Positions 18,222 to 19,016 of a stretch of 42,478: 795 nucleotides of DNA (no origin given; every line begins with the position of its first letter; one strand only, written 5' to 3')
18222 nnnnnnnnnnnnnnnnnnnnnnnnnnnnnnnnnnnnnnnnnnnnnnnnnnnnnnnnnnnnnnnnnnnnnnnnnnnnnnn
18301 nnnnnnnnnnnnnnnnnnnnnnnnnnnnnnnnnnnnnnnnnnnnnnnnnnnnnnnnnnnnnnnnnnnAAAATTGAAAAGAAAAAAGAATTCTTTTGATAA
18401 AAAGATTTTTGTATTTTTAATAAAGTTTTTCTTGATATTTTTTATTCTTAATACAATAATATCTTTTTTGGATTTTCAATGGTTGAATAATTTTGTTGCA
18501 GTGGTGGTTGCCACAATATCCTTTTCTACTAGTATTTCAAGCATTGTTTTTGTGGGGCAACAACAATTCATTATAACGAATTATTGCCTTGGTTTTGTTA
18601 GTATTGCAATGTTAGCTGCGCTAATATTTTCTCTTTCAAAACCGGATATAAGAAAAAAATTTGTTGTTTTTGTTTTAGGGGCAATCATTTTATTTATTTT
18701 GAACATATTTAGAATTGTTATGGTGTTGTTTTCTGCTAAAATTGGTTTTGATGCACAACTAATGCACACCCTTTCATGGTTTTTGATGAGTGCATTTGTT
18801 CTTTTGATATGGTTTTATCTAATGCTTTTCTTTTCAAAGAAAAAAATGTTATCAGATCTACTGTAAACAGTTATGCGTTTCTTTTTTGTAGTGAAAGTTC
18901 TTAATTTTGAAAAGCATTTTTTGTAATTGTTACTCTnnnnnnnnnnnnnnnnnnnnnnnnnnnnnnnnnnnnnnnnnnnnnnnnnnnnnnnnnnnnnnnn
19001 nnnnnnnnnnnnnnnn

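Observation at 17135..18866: Archaeosortase-like gene tightly clustered with CDP-archaeol synthase and a DUF92 membrane protein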

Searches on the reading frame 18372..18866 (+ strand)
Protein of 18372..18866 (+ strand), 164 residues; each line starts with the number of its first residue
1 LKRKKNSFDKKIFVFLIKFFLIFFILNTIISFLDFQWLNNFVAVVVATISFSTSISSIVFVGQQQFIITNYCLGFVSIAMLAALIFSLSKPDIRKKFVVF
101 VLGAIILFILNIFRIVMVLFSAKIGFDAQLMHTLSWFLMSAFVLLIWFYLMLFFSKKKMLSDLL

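Call 3: search_protein_families(library=ncbifam, proteins=[window:18372-18866:+], max_evalue=10)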
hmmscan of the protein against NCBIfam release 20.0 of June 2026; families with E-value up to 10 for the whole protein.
window:18372-18866:+ (164 aa): 7 families
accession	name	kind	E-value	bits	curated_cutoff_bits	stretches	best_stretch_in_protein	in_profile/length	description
TIGR04175.1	archaeo_artD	exception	2.4e-09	37.4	125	1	14-159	4-147/150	archaeosortase D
TIGR04178.1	exo_archaeo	signature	4.4e-09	36.5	23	1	66-152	1-92/97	exosortase/archaeosortase family protein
NF033505.2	paceosortase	exception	5.6e-07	29.8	80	1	14-158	14-152/167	pacearchaeosortase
TIGR04124.1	archaeo_artE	exception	1.9e-06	28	95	1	13-150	6-148/153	archaeosortase family protein ArtE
NF046081.1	exosort_XrtX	exception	6.5e-06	26.1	170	1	43-157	45-165/168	exosortase X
NF042915.1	MAB_1171c_fam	subfamily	1.2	8.1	100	1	43-150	40-145/362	MAB_1171c family putative transporter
NF041736.1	archaeo_artH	equivalog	6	6.8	200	0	27-145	44-171/202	archaeosortase H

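Call 4: search_protein_families(library=pfam, proteins=[window:18372-18866:+], max_evalue=10)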
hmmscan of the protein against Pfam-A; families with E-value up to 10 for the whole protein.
window:18372-18866:+ (164 aa): 1 family
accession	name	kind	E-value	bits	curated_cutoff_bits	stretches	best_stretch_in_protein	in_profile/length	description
PF09721.15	Exosortase_EpsH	-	0.0034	17.2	25.7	1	16-151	103-251/254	Transmembrane exosortase (Exosortase_EpsH)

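Call 6: find_homologous_proteins(query=window:18372-18863:+, max_evalue=0.001)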
Query window:18372-18863:+ (164 aa): 4 proteins with E <= 0.001 among 226 candidates.
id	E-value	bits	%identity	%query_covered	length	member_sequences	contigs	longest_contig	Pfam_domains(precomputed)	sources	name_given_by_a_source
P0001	4.0e-90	318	100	100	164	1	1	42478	PF09721.16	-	-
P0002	8.5e-90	317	99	100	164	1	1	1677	PF09721.16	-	-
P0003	2.0e-26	111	40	98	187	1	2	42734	PF09721.16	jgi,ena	jgi:exosortase/archaeosortase family protein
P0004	2.5e-25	108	43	97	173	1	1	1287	-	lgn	-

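Call 10: find_encoding_contigs(protein=P0003, flank=10000, max_places=6)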
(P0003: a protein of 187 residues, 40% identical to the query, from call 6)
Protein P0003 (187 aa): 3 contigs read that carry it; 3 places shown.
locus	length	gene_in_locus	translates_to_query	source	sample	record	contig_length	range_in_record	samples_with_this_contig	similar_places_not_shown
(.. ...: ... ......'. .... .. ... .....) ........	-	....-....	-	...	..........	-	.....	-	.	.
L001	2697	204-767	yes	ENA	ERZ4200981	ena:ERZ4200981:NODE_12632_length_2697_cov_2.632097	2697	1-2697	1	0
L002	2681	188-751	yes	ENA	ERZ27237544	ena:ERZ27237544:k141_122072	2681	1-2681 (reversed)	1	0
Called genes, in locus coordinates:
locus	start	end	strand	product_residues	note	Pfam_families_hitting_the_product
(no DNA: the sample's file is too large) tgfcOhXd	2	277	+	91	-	?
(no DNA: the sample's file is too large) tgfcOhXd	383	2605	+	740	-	-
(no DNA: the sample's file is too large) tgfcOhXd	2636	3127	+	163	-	-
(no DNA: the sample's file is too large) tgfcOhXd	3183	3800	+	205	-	PF01163:RIO1, PF00069:Pkinase (weak), PF03109:ABC1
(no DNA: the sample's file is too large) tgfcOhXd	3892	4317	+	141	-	PF08069:Ribosomal_S13_N, PF00312:Ribosomal_S15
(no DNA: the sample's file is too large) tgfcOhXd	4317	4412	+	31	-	-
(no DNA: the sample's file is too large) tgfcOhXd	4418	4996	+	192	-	PF01015:Ribosomal_S3Ae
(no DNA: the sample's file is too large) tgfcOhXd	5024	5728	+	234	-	PF01940:DUF92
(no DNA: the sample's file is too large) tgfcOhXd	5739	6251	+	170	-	PF01864:CarS-like, PF01148:CTP_transf_1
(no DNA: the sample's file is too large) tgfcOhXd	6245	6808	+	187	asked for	PF09721:Exosortase_EpsH (weak)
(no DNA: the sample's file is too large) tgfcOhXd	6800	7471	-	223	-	-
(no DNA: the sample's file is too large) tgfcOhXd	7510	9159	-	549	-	PF00873:ACR_tran (weak), PF02355:SecD_SecF_C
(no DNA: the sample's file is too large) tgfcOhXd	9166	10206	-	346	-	PF02355:SecD_SecF_C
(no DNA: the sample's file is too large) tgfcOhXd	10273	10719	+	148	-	-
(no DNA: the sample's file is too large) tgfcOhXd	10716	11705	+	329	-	PF17835:NOG1_N, PF01926:MMR_HSR1, PF02421:FeoB_N, PF06858:NOG1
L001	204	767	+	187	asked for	PF09721:Exosortase_EpsH (weak)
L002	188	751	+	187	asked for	PF09721:Exosortase_EpsH (weak)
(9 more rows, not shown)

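Call 20: search_solved_structures(query=A1, max_evalue=10)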
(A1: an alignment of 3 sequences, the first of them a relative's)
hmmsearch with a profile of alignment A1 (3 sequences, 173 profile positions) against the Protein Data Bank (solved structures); distinct sequences matched with E-value up to 10: 0.

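Call 35: search_protein_representatives(alignment_id=A1)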
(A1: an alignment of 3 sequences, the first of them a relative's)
Query: 3 sequences, 173 profile positions. Proteins with E-value up to 0.001 (for the whole library): 238; up to 1e-10: 103; up to 1e-30: 34. The best 150 are listed.
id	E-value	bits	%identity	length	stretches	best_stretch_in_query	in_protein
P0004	3.4e-76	271.5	-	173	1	1-173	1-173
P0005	2.1e-51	190.8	-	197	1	18-173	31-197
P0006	3.0e-47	177.3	-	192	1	18-173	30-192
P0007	1.4e-45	171.8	-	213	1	15-173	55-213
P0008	3.1e-45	170.8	-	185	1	11-173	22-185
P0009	1.4e-43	165.4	-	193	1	11-173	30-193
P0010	9.8e-42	159.4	-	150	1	18-159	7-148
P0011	9.9e-42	159.3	-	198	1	8-172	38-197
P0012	2.7e-40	154.7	-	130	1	43-164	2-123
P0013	4.2e-40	154.0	-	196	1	7-161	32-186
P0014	6.0e-39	150.3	-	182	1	19-167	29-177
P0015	1.9e-36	142.2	-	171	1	4-172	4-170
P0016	4.4e-36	140.9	-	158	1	19-173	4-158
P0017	2.9e-35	138.3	-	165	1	18-173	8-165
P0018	5.4e-35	137.4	-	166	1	16-173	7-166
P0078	1.8e-16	77.1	-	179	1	8-172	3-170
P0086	1.6e-14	70.8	-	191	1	16-163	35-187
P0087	1.9e-14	70.5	-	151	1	25-162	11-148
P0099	9.0e-12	61.8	-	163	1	24-162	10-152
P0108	2.3e-10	57.2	-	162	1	22-159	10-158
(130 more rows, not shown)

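Call 37: search_protein_families(library=ncbifam, alignment_id=A2, max_evalue=0.001)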
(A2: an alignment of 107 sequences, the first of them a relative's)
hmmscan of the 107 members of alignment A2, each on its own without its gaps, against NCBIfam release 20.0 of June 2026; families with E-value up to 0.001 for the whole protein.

A. member 1, P0001 (164 aa): 5 families
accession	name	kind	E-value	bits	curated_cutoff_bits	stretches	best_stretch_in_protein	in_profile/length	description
TIGR04175.1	archaeo_artD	exception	2.4e-09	37.4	125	1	14-159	4-147/150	archaeosortase D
TIGR04178.1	exo_archaeo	signature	4.4e-09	36.5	23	1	66-152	1-92/97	exosortase/archaeosortase family protein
NF033505.2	paceosortase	exception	5.6e-07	29.8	80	1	14-158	14-152/167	pacearchaeosortase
TIGR04124.1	archaeo_artE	exception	1.9e-06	28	95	1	13-150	6-148/153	archaeosortase family protein ArtE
NF046081.1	exosort_XrtX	exception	6.5e-06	26.1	170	1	43-157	45-165/168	exosortase X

B. families by the number of members that match (of 107 scanned): 32 families (the first 25 are shown)
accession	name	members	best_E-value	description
TIGR04178.1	exo_archaeo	107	1e-14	exosortase/archaeosortase family protein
TIGR04175.1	archaeo_artD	93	2.9e-14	archaeosortase D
NF033505.2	paceosortase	86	1.5e-11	pacearchaeosortase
NF046081.1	exosort_XrtX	84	3.3e-11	exosortase X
TIGR04124.1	archaeo_artE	75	2.8e-17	archaeosortase family protein ArtE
NF045528.1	heimosortase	52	8.8e-10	heimdallarchaeosortase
TIGR03109.2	exosort_XrtA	44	5.2e-11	exosortase A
TIGR04125.1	exosort_PGF_TRM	41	1.2e-10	archaeosortase A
TIGR02602.1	8TM_EpsH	40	6e-12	exosortase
TIGR04177.1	exosort_XrtH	29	6.8e-09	exosortase H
TIGR03762.1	archaeo_artC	27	2.1e-08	archaeosortase C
TIGR03110.1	exosort_Gpos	27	3.8e-07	exosortase family protein XrtG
NF046083.1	exosort_XrtY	25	2.1e-09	exosortase Y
TIGR04144.1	archaeo_VPXXXP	23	7.3e-14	archaeosortase B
NF033464.1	cyanoexo_CrtC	23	2.9e-09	cyanoexosortase C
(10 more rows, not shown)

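Call 41: find_related_loci(query=A1, collection=genome_contigs, flank=5000)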
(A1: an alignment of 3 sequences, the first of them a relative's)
Query A1 (164 aa) in genome_contigs; peptide patterns used: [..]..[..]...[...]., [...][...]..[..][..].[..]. (x = any residue, [..] = any of these).
600 stretches matched a pattern (row limit reached: there are more); 7 encode a relative of the query (tblastn E <= 1e-3); 7 distinct loci.
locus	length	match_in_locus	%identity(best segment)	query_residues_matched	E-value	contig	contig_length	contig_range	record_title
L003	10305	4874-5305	44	6-149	3e-34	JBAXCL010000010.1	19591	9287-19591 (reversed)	MAG: archaeon isolate ELA192 MAG192_10, whole genome shotgun sequence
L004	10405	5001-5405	41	29-164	8e-28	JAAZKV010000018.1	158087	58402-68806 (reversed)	MAG: Candidatus Iainarchaeum archaeon isolate AS22ysBPME_79 124924_AS22, whole genome shotgun sequence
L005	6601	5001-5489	35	4-164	5e-27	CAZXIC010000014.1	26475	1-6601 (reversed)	MAG TPA_asm: uncultured archaeon isolate SRP323688_co1_45 genome assembly, contig: NODE_3172_length_26475_cov_7.948107,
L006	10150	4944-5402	39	14-164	6e-27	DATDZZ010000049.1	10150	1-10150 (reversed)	MAG TPA_asm: archaeon isolate SMAG_U8205 k141_2117841, whole genome shotgun sequence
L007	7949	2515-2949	43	20-164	9e-27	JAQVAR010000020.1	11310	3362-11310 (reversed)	MAG: Candidatus ainarchaeum sp. isolate STD2_46 NODE_22458_length_11310_cov_5.250648_Sandtown_D2, whole genome shotgun s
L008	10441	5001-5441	45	5-149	2e-23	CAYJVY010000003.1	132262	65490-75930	MAG TPA_asm: uncultured archaeon isolate ERP125453_co1_205 genome assembly, contig: NODE_50_length_132262_cov_10.022684,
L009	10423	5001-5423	37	10-148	5e-19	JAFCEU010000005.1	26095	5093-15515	MAG: Candidatus Iainarchaeum archaeon isolate Meg22_1214_Bin_231 Meg22_1214_Bin_231_scaffold_12333, whole genome shotgun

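Call 45: find_homologous_proteins(query=A2, max_evalue=0.00001)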
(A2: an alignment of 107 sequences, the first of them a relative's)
Query A2 (107 sequences) (164 aa, profile of the alignment): 60 proteins with E <= 0.00001 among 8000 candidates.
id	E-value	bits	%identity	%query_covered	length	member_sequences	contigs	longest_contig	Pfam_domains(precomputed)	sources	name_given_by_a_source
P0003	2.3e-49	185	40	98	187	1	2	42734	PF09721.16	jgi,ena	jgi:exosortase/archaeosortase family protein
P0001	3.7e-44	168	100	100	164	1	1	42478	PF09721.16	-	-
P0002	3.8e-44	168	99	100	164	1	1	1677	PF09721.16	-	-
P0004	6.0e-44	167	43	97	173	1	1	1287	-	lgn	-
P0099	1.1e-37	147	33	88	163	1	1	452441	PF09721.16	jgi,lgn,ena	-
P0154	1.1e-33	134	30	82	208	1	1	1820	PF09721.16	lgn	-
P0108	1.3e-33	134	36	22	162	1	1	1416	PF09721.16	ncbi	-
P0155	9.7e-33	131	26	82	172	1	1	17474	PF09721.16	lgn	-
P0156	1.3e-32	131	26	82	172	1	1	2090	PF09721.16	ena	-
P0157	1.4e-32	130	26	87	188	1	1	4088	PF09721.16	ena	-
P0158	1.1e-30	124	28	82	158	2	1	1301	PF09721.16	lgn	-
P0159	3.1e-27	113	30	65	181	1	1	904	PF09721.16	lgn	-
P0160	4.5e-27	113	-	-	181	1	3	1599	PF09721.16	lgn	-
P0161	8.1e-27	112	30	61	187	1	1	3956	PF09721.16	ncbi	ncbi:MAG: exosortase/archaeosortase family protein [Candidatus Nanohaloarchaea archaeon]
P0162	9.3e-27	112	27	77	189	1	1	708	PF09721.16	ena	-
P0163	1.8e-26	111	-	-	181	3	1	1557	PF09721.16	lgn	-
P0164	4.3e-26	109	30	54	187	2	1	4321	PF09721.16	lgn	-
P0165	5.7e-26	109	27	67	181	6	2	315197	PF09721.16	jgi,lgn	jgi:exosortase/archaeosortase family protein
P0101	6.8e-26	109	28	54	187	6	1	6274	PF09721.16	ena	-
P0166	8.6e-26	108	30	55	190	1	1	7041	PF09721.16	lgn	-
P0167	1.6e-25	108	25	64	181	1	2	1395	PF09721.16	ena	-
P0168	2.2e-25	107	26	61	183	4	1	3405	PF09721.16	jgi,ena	-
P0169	2.8e-25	107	25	63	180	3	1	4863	PF09721.16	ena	-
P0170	3.1e-25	107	27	61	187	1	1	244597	PF09721.16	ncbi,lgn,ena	-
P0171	3.8e-25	106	26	61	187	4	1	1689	PF09721.16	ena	-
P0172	7.1e-25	105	26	62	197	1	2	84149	PF09721.16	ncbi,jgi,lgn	-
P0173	1.3e-24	105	31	55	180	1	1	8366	PF09721.16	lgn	-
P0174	1.6e-24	104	25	87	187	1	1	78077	PF09721.16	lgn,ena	-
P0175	2.3e-24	104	24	67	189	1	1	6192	PF09721.16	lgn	-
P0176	3.9e-24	103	24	61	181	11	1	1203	PF09721.16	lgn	-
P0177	5.3e-24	103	26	93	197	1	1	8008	PF09721.16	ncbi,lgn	-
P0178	6.8e-24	102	31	52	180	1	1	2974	PF09721.16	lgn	-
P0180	1.1e-23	102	-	-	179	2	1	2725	PF09721.16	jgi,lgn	-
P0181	1.2e-23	101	23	90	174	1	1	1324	PF09721.16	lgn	-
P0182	2.3e-23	101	26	59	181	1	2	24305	PF09721.16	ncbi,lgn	ncbi:MAG: archaeosortase/exosortase family protein [Candidatus Nanohaloarchaea archaeon]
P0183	2.4e-23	100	29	55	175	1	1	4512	PF09721.16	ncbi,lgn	-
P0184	3.3e-23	100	28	61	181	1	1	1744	PF09721.16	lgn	-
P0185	9.4e-23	99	30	73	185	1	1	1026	PF09721.16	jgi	jgi:exosortase/archaeosortase family protein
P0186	1.1e-22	98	30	53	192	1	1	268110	PF09721.16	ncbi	-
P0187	1.6e-22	98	27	53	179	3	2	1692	PF09721.16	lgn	-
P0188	2.8e-22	97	26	63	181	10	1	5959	PF09721.16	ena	-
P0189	3.1e-22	97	29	60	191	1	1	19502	PF09721.16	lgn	-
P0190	4.2e-22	96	28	53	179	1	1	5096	PF09721.16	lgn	-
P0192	5.7e-22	96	26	63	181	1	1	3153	PF09721.16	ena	-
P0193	7.3e-22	96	27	68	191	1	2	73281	PF09721.16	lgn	-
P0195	3.5e-21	93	26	85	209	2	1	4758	PF09721.16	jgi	-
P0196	4.5e-21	93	36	50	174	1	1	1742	PF09721.16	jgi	jgi:exosortase/archaeosortase family protein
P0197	5.9e-21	93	50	9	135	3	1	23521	PF09721.16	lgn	-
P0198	6.2e-21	93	36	50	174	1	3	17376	PF09721.16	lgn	-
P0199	6.4e-21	93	36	50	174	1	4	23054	PF09721.16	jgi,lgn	jgi:exosortase/archaeosortase family protein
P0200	2.9e-20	90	33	50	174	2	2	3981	PF09721.16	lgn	-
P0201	1.5e-19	88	28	99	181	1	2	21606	PF09721.16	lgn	-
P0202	1.8e-19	88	26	60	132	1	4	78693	PF09721.16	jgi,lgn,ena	-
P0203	3.2e-19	87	26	60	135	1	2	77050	PF09721.16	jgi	-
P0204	7.2e-19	86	35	51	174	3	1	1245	PF09721.16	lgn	-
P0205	1.9e-16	78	-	-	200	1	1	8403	PF09721.16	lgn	-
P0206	2.9e-9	55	37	16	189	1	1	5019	PF09721.16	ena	-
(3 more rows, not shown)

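Call 46: find_encoding_contigs(protein=P0099, flank=5000, max_places=1)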
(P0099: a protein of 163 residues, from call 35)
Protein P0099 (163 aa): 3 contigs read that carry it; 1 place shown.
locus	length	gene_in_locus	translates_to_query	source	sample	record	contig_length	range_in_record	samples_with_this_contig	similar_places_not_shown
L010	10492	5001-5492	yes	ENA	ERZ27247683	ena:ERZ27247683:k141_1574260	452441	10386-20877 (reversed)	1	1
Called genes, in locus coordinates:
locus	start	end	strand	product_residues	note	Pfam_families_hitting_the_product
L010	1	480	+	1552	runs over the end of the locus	-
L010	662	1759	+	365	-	PF02355:SecD_SecF_C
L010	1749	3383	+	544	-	PF21760:SecD_1st (weak), PF02355:SecD_SecF_C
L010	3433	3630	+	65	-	PF18917:LiaI-LiaF-like_TM1, PF22570:LiaF-TM (weak)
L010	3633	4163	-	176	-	PF27325:MJ0538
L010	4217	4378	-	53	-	-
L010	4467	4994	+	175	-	PF01864:CarS-like, PF01148:CTP_transf_1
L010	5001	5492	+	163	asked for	PF09721:Exosortase_EpsH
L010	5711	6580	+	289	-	PF00248:Aldo_ket_red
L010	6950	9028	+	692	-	PF00270:DEAD, PF04851:ResIII, PF22527:DEXQc_Suv3 (weak), PF20470:HTH_61 (faint), PF00271:Helicase_C, PF21280:Helicase_dom4_arc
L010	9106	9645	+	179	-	PF01966:HD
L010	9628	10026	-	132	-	-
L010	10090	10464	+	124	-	PF01982:CTP-dep_RFKase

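Call 47: find_encoding_contigs(protein=P0165, flank=5000, max_places=1)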
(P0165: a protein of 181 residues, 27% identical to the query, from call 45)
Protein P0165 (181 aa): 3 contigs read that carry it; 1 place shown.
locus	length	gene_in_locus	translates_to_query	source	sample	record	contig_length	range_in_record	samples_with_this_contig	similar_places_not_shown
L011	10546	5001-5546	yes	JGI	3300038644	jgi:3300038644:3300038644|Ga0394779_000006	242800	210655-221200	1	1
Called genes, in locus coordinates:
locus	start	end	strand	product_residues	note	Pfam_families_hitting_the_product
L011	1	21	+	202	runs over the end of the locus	-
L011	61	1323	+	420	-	PF01935:DUF87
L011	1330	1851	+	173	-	-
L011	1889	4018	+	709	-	PF00270:DEAD, PF04851:ResIII, PF21210:RNA_helicase_helical, PF00271:Helicase_C, PF02732:ERCC4, PF12826:HHH_2, PF14520:HHH_5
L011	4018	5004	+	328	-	PF04312:DUF460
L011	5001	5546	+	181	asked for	PF09721:Exosortase_EpsH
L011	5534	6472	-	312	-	-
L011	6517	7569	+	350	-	-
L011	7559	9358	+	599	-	PF00437:T2SSE, PF23989:PilB3_C (weak)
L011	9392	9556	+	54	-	PF01775:Ribosomal_L18A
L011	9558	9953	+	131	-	PF01920:Prefoldin_2 (faint), PF02996:Prefoldin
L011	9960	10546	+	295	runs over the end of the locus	PF02881:SRP54_N (weak), PF00448:SRP54, PF13207:AAA_17 (weak)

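Call 48: find_encoding_contigs(protein=P0170, flank=5000, max_places=1)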
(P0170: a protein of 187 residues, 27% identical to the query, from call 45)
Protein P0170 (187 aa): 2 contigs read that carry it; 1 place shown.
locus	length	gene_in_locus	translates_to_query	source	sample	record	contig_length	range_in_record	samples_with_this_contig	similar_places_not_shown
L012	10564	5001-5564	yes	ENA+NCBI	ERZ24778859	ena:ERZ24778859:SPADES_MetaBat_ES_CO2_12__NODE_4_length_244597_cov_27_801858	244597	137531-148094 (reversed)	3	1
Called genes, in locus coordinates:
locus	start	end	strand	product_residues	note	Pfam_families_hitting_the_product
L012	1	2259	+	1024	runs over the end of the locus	PF14890:Intein_splicing, PF14528:LAGLIDADG_3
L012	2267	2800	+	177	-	-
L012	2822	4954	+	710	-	PF00270:DEAD, PF04851:ResIII, PF21210:RNA_helicase_helical, PF00271:Helicase_C, PF02732:ERCC4, PF00633:HHH (faint), PF12826:HHH_2, PF14520:HHH_5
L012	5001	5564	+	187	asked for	PF09721:Exosortase_EpsH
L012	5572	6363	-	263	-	-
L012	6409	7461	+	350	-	-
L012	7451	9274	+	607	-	PF00437:T2SSE, PF23989:PilB3_C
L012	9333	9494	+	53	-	PF01775:Ribosomal_L18A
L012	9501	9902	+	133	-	-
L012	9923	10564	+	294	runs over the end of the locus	PF02881:SRP54_N, PF00448:SRP54, PF13207:AAA_17 (weak)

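Call 49: find_encoding_contigs(protein=P0172, flank=5000, max_places=1)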
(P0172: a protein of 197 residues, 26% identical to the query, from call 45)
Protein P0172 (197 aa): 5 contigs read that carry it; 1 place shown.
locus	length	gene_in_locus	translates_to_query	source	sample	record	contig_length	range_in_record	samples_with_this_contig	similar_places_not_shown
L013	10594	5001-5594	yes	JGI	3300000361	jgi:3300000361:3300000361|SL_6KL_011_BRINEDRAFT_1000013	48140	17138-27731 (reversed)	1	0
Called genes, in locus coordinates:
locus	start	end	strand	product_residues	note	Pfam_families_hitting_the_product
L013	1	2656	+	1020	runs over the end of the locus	PF14890:Intein_splicing, PF14528:LAGLIDADG_3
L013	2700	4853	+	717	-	PF00270:DEAD, PF04851:ResIII, PF00633:HHH (faint), PF21210:RNA_helicase_helical, PF00271:Helicase_C, PF02732:ERCC4, PF12826:HHH_2, PF14520:HHH_5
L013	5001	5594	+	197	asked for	PF09721:Exosortase_EpsH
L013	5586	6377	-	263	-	-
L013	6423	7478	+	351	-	-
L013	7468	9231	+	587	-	PF00437:T2SSE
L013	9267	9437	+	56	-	PF01775:Ribosomal_L18A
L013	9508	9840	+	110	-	-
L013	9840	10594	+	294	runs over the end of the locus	PF02881:SRP54_N (weak), PF13604:AAA_30 (faint), PF00448:SRP54, PF13207:AAA_17 (weak)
